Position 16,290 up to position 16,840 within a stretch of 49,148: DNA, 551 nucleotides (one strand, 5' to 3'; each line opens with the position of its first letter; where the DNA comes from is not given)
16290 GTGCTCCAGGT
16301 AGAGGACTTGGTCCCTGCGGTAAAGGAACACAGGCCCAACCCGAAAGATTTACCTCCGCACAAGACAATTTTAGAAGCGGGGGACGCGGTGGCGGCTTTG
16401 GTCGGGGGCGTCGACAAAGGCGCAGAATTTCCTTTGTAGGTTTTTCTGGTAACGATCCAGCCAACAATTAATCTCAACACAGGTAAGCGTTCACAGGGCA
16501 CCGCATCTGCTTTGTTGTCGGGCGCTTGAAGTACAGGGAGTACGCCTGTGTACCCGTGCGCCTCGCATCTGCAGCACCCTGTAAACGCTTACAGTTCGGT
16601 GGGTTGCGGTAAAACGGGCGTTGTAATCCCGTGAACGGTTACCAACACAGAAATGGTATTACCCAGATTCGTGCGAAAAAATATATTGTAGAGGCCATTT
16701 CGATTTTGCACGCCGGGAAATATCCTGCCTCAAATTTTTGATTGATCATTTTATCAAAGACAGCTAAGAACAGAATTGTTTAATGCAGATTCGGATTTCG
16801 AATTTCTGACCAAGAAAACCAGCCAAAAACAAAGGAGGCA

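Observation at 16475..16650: Previously unannotated ~160-bp MITE family with IS66-like ends and perfect 8-bp target-site duplications (4 copies in the window)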

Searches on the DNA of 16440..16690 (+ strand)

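Call 36: search_dna_similar(query=window:16483-16642:+, collection=plasmids, mode=distant, max_evalue=1)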
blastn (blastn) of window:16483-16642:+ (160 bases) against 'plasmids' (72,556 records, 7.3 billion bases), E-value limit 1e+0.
No match.
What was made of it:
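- Tried and rejected: BLAST of the element against plasmids gave nothing (call 36).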

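Call 81: search_rna_families(source=window, start=16440, end=16690, threshold=evalue, max_evalue=10)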
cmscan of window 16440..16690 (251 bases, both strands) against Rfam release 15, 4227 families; matches with E-value up to 10: 0.
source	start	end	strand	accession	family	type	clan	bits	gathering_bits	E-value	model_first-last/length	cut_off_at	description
